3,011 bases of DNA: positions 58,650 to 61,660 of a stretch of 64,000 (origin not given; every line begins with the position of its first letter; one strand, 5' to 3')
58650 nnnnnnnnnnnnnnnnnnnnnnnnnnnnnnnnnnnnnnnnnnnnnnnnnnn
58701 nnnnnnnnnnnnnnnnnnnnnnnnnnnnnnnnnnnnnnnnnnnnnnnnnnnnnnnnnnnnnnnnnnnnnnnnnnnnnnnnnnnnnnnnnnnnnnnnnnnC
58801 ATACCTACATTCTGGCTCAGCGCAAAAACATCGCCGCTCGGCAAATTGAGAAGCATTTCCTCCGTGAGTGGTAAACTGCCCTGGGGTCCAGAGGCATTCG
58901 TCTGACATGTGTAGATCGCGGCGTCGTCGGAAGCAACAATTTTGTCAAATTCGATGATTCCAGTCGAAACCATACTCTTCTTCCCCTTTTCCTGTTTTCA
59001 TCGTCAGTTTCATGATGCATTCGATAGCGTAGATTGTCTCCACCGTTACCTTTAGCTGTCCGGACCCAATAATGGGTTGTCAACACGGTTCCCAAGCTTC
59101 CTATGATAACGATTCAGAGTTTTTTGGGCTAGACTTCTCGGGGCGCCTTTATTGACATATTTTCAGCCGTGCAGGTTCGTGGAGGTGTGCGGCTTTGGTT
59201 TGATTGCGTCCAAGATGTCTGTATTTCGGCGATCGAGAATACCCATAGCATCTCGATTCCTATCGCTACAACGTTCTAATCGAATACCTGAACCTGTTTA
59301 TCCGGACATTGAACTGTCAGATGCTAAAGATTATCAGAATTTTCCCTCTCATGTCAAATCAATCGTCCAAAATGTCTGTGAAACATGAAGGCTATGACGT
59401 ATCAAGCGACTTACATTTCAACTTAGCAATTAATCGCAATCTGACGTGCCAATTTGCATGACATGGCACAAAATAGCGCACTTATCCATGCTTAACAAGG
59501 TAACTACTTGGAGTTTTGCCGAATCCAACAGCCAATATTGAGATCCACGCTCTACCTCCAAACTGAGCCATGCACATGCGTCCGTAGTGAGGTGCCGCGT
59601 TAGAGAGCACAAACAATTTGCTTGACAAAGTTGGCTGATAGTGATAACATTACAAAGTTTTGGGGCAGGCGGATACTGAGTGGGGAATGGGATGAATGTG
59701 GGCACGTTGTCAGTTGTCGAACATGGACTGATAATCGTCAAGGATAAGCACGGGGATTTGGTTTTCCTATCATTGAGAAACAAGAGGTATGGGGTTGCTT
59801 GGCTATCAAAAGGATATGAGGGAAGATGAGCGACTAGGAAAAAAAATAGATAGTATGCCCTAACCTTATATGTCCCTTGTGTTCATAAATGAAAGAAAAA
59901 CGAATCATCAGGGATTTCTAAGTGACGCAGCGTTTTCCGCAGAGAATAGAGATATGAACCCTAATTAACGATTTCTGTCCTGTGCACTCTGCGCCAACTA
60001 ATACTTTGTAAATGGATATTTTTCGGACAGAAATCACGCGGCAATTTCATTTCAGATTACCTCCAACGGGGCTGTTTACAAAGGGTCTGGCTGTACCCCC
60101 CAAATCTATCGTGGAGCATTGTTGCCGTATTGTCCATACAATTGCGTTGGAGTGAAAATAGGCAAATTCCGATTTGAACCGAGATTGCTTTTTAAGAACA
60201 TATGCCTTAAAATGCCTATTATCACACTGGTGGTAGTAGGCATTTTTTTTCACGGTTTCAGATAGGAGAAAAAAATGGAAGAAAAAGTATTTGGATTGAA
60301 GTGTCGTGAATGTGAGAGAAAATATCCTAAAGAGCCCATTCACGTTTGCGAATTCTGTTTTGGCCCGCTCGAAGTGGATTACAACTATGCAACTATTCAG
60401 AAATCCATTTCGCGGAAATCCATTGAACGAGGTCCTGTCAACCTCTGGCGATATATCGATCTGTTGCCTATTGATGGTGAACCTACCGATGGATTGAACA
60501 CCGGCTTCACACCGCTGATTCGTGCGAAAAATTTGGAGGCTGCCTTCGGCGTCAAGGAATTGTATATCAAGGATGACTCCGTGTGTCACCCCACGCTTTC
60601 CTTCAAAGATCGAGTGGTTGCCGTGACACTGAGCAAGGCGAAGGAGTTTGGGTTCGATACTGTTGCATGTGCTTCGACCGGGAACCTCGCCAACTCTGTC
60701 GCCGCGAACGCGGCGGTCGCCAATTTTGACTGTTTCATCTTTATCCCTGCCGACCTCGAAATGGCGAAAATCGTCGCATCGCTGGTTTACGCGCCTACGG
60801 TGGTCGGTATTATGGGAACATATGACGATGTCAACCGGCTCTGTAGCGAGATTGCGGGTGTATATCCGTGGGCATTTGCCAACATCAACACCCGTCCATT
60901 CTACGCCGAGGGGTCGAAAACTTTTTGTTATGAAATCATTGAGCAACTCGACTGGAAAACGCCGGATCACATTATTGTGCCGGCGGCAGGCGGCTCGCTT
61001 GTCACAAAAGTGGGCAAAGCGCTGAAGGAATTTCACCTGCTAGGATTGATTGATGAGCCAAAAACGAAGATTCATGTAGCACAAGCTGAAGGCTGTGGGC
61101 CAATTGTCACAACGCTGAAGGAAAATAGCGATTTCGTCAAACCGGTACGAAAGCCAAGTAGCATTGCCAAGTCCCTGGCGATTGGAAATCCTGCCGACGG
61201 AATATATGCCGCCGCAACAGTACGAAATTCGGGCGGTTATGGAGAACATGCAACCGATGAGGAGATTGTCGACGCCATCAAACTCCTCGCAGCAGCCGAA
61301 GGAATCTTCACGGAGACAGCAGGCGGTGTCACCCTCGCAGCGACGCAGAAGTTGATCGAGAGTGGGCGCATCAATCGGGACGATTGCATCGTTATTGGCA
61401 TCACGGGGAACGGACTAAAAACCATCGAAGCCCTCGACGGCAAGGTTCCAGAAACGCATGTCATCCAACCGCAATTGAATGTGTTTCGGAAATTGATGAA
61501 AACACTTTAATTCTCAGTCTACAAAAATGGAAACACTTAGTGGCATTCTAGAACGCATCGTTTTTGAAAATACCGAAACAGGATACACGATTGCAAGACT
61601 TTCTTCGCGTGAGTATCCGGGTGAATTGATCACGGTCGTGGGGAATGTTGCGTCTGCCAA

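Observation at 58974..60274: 1.3-kb noncoding region ending in a strong terminator hairpin 23 nt before the second thrC-like gene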

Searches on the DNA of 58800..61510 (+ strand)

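Call 4: search_rna_families(source=window, start=58800, end=60400, threshold=evalue, max_evalue=10, show_alignments=3)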
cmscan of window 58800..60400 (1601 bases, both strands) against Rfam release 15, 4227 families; matches with E-value up to 10: 1.
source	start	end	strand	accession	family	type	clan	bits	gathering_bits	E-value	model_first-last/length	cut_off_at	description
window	58885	58905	+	RF00067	SNORD15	Gene; snRNA; snoRNA; CD-box;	CL00045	14.7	75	2.3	121-141/146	no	Small nucleolar RNA SNORD15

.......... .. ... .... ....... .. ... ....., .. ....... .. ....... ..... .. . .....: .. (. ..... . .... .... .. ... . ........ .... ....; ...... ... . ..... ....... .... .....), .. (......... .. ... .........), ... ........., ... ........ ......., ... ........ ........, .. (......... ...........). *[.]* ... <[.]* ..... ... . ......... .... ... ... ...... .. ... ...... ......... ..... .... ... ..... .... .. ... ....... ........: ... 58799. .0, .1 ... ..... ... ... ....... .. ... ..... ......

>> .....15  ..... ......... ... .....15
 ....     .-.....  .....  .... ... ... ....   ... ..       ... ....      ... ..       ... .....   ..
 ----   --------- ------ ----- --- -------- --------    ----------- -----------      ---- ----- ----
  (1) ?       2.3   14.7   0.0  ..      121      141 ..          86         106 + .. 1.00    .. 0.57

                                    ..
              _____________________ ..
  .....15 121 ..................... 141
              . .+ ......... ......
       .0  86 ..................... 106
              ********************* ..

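Call 29: search_rna_families(source=L014, start=5450, end=6020, threshold=evalue, max_evalue=10, show_alignments=2)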
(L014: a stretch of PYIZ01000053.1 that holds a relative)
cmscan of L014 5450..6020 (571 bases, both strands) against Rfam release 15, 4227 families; matches with E-value up to 10: 7.
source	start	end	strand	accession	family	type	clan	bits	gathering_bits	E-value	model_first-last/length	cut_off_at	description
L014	5736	5847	+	RF00416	SNORA43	Gene; snRNA; snoRNA; HACA-box;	CL00029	19.5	80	0.17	1-138/138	no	Small nucleolar RNA SNORA43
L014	5565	5641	-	RF00652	MIR478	Gene; miRNA;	-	17.9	50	3.9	1-91/91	no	MIR478 microRNA precursor family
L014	5668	5733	-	RF00336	snoJ26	Gene; snRNA; snoRNA; CD-box;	-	17.6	50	3.3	1-147/147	no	Small nucleolar RNA J26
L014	5673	5706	+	RF00136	SNORD81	Gene; snRNA; snoRNA; CD-box;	CL00050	16.8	50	4.4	1-77/77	no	Small nucleolar RNA SNORD81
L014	5525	5598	-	RF04150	MIR2655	Gene; miRNA;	-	14.7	122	9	1-267/267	no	MIR2655 microRNA precursor family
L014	5570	5685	-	RF01069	purD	Cis-reg;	-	14.6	41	5.2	1-125/125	no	purD RNA motif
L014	5833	5918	+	RF04276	MIR4371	Gene; miRNA;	CL00144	13.9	110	4.9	1-158/158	no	MIR4371 microRNA precursor family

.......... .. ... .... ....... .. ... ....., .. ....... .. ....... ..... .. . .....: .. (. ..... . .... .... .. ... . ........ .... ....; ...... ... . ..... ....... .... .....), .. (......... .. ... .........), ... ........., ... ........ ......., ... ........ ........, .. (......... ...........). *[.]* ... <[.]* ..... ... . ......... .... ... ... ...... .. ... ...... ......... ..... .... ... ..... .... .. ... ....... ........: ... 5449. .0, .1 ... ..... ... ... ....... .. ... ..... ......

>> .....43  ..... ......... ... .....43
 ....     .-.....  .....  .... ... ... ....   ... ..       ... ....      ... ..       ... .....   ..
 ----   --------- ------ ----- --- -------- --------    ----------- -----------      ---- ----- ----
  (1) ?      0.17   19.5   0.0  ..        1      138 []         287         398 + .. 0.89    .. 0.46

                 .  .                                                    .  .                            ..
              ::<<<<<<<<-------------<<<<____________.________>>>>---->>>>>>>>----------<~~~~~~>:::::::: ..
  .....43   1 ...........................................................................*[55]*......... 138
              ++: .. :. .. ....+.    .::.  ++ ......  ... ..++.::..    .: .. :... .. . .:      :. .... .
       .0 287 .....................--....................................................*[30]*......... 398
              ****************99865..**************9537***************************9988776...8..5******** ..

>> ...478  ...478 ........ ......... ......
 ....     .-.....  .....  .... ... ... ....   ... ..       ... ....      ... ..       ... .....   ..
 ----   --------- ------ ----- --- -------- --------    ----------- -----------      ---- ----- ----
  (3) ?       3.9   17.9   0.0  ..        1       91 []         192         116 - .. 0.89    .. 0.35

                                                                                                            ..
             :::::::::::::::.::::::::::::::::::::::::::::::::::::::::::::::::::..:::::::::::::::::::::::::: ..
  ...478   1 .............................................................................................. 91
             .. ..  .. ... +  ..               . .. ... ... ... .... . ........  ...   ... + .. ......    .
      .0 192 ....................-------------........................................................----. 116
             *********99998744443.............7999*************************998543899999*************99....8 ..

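Call 42: search_rna_families(sources=[L033, L034, L035, L036, L041, L043, L047, L048, L050, L058, L079], threshold=gathering)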
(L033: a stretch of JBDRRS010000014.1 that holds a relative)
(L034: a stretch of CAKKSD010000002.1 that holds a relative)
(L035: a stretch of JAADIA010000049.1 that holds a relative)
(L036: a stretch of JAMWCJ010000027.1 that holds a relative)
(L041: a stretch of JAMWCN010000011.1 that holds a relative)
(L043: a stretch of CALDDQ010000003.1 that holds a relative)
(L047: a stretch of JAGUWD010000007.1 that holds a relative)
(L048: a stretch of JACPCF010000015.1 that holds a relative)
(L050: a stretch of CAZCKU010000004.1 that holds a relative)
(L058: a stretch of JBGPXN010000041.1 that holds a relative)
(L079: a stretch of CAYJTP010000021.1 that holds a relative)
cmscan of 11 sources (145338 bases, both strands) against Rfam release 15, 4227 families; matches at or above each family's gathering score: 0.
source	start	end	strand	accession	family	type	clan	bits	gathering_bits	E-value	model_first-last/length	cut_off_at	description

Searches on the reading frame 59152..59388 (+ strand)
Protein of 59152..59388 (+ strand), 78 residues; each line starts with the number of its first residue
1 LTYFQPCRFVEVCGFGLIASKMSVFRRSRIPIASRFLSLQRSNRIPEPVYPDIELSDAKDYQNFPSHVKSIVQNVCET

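Call 10: search_protein_families(library=pfam, proteins=[window:59152-59388:+], max_evalue=0.1)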
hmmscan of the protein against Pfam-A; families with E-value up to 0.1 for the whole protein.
window:59152-59388:+ (78 aa): 0 families

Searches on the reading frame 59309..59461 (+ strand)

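Call 10: search_protein_families(library=pfam, proteins=[window:59309-59461:+], max_evalue=0.1)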
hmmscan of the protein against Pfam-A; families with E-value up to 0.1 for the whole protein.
window:59309-59461:+ (50 aa): 1 family
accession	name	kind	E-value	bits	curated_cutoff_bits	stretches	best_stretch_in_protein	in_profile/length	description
PF08205.18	C2-set_2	-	0.0044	17.5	21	1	16-49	44-80/89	CD80-like C2-set immunoglobulin domain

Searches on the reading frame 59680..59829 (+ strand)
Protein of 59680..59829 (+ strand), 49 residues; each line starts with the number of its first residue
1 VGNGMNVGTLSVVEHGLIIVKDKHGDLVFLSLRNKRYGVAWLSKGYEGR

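Call 10: search_protein_families(library=pfam, proteins=[window:59680-59829:+], max_evalue=0.1)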
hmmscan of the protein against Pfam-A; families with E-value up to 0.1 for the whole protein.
window:59680-59829:+ (49 aa): 0 families

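Call 56: find_homologous_proteins(query=window:59680-59829:+, max_evalue=0.01)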
Query window:59680-59829:+ (49 aa): 1 proteins with E <= 0.01 among 1 candidates.
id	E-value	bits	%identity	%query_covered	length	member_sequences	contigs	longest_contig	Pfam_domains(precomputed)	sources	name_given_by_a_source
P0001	1.4e-21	92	98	92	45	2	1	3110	-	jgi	jgi:hypothetical protein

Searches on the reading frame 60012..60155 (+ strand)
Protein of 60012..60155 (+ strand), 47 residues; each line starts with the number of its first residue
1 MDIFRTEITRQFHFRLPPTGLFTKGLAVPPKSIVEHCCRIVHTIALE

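Call 10: search_protein_families(library=pfam, proteins=[window:60012-60155:+], max_evalue=0.1)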
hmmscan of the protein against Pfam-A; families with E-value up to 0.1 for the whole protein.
window:60012-60155:+ (47 aa): 0 families

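Call 66: find_homologous_proteins(query=window:60012-60152:+, max_evalue=10)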
Query window:60012-60152:+: no candidate shares three 5-residue words with the query. No homologue found.
